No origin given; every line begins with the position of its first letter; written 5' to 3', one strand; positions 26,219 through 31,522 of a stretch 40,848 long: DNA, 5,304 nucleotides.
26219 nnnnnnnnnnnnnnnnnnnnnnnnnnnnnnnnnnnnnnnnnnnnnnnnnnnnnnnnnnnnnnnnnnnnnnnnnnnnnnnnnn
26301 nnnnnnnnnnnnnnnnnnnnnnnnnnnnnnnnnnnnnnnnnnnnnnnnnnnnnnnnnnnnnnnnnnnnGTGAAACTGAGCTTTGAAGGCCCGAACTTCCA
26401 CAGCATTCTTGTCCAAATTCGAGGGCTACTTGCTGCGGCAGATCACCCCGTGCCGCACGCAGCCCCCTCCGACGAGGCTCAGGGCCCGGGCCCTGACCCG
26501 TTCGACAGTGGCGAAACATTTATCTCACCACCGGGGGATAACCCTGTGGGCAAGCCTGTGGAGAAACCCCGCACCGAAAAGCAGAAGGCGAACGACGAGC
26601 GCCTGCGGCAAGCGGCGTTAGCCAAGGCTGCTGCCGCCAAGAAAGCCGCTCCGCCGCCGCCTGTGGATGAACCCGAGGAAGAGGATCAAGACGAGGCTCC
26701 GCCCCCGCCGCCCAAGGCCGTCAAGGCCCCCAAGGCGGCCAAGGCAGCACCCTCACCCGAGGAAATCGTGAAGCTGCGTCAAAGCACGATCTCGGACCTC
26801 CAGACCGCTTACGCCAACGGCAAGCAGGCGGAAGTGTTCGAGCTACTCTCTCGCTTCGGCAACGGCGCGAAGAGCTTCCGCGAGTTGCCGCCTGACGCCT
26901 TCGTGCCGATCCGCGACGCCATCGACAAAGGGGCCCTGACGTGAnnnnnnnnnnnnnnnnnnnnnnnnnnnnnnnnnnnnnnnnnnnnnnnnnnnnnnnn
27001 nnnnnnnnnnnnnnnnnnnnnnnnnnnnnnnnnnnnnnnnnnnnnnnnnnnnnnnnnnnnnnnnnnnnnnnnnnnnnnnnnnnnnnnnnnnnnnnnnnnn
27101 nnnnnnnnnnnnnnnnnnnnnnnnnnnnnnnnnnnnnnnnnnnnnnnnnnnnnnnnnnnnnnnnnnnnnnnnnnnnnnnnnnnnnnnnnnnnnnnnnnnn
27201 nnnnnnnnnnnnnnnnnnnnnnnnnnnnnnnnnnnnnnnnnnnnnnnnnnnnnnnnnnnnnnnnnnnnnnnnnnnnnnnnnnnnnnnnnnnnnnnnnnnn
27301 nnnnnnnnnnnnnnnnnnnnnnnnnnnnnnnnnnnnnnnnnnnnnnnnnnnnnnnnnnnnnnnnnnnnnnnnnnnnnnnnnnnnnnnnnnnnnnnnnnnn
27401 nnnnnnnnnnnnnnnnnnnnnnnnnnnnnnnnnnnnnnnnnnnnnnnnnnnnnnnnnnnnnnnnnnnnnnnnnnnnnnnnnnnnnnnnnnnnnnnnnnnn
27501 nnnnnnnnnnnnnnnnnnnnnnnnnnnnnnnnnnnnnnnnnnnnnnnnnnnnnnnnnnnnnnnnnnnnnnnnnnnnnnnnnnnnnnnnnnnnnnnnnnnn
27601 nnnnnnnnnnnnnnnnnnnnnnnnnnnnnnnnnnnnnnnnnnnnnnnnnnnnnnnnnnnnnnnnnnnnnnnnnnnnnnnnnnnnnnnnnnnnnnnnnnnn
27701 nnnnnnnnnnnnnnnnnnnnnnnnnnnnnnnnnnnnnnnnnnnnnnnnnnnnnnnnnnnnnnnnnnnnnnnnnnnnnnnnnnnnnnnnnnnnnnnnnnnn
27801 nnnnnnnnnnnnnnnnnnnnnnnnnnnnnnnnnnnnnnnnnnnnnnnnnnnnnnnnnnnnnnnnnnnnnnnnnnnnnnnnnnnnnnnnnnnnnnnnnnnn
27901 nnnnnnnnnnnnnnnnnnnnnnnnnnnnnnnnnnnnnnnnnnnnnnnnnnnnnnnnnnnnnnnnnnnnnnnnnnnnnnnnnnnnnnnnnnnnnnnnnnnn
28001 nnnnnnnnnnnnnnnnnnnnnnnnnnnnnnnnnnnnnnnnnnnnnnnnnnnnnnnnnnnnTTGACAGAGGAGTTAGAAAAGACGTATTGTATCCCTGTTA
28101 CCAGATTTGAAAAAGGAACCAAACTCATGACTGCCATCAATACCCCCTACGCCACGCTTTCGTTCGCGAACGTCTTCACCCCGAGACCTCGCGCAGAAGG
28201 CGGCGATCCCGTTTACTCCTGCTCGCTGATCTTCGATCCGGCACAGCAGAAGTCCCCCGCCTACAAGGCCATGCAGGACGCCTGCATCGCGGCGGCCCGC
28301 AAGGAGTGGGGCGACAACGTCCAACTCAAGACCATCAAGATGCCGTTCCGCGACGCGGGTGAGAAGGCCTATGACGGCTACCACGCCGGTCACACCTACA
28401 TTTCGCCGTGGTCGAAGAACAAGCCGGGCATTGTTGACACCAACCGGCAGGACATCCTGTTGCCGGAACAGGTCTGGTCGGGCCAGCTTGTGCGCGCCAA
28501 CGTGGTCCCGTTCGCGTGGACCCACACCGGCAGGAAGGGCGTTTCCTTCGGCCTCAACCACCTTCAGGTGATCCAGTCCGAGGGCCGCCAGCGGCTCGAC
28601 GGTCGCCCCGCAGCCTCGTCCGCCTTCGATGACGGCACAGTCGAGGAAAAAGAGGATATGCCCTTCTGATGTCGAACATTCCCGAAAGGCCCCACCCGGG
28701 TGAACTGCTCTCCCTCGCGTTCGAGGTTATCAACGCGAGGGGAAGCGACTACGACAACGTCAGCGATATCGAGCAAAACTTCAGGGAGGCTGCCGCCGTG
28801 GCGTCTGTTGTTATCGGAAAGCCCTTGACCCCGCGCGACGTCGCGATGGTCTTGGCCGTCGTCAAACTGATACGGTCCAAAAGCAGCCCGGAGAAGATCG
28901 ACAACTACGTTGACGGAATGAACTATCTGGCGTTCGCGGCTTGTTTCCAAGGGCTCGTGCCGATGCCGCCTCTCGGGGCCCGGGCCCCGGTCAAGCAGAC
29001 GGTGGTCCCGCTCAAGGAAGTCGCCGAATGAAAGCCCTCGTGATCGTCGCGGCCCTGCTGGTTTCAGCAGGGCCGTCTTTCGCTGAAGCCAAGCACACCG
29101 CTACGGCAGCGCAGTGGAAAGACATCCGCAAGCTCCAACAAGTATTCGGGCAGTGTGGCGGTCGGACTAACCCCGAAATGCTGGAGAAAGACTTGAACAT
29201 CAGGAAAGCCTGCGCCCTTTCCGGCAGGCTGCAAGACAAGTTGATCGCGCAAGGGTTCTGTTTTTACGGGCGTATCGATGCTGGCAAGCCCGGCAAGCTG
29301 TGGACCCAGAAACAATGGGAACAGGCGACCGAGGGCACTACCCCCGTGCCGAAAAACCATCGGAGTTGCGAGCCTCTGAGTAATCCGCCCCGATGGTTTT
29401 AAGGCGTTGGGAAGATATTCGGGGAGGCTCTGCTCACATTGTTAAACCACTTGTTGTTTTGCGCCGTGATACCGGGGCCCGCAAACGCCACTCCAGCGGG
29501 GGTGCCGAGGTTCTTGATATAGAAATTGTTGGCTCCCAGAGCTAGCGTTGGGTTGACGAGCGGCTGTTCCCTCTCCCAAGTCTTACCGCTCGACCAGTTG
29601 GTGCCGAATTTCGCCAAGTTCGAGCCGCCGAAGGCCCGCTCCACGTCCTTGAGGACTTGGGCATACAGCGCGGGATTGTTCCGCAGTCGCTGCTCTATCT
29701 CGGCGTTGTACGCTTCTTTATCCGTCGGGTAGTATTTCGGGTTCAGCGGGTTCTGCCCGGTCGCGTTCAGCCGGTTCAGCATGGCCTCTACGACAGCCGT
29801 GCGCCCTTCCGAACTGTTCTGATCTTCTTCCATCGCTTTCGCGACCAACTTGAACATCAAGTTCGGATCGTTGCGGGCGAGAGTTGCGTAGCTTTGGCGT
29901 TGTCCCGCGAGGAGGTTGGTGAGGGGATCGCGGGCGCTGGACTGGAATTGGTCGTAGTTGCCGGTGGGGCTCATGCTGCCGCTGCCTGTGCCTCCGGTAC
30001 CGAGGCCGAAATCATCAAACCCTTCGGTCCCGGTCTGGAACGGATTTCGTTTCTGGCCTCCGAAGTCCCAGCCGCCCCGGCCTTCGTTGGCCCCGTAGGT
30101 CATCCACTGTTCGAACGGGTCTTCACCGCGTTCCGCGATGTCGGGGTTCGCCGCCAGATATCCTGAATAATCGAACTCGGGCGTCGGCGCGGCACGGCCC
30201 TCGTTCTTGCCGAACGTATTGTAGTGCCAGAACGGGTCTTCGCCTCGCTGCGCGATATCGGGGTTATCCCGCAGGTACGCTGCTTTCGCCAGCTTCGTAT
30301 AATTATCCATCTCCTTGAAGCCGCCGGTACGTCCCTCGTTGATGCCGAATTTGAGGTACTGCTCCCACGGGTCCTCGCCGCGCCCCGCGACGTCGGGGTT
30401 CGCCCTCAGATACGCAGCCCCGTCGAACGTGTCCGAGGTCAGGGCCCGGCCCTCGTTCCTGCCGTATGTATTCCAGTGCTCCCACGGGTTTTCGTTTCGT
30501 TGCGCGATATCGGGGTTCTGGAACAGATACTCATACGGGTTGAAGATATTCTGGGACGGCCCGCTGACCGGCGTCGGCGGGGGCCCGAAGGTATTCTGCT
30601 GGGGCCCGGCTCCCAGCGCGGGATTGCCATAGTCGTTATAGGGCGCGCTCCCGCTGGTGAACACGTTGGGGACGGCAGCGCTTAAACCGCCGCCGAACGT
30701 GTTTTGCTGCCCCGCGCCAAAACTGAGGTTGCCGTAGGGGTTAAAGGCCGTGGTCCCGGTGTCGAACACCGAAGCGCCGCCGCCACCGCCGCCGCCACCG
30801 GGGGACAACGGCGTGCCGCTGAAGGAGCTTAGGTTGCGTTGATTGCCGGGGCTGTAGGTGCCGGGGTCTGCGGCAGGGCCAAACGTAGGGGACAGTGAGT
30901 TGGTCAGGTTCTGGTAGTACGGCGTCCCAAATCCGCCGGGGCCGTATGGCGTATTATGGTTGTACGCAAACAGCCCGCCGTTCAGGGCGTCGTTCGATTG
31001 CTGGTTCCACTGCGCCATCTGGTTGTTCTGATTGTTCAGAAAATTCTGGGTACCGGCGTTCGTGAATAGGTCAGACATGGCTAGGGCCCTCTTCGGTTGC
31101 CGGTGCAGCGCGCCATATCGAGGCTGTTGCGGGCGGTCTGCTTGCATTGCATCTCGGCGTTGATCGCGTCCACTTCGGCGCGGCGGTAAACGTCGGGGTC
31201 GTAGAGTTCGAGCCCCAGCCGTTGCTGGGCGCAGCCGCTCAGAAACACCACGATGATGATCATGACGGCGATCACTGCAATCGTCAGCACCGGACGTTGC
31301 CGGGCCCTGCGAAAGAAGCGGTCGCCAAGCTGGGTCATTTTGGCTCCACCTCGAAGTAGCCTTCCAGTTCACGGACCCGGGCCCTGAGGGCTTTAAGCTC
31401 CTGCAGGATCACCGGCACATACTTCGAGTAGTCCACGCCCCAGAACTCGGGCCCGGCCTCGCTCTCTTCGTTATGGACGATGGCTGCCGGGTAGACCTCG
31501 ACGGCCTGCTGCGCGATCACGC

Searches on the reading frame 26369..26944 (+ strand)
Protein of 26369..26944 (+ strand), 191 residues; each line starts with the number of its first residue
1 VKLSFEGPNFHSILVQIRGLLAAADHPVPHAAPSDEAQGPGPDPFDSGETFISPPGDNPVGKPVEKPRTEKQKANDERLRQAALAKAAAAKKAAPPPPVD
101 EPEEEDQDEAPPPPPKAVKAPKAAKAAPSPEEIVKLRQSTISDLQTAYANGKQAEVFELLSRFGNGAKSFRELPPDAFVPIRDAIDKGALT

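Call 60: search_protein_families(library=phrogs, proteins=[window:26369-26944:+], max_evalue=0.001)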
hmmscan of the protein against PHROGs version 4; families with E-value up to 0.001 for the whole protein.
window:26369-26944:+ (191 aa): 0 families

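Call 61: search_protein_families(library=pfam, proteins=[window:26369-26944:+], max_evalue=0.5)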
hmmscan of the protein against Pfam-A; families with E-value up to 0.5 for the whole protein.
window:26369-26944:+ (191 aa): 1 family
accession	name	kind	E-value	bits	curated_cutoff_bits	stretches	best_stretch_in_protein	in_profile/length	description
PF16134.10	THOC2_N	-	0.49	9.4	27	0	65-175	303-414/632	THO complex subunit 2 N-terminus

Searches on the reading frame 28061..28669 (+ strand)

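Call 60: search_protein_families(library=phrogs, proteins=[window:28061-28669:+], max_evalue=0.001)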
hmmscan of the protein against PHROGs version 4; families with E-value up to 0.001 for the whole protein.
window:28061-28669:+ (202 aa): 2 families
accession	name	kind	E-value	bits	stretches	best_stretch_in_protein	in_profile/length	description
phrog_112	-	DNA, RNA and nucleotide metabolism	2e-34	120.5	1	22-199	18-201/265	Gp2.5-like ssDNA binding protein and ssDNA annealing protein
phrog_16841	-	unknown function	7.8e-08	33.2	1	137-190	123-176/236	-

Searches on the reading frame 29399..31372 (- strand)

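Call 61: search_protein_families(library=pfam, proteins=[window:29399-31372:-], max_evalue=0.5)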
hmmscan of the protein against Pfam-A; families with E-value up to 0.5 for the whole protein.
window:29399-31372:- (657 aa): 2 families
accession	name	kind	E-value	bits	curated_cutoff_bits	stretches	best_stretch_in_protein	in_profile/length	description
PF06522.17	B12D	-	0.042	13.7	21.5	0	279-307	24-52/54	NADH-ubiquinone reductase complex 1 MLRQ subunit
PF18505.6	DUF5619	-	0.39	11.2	25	0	285-312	46-73/85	Domain of unknown function (DUF5619)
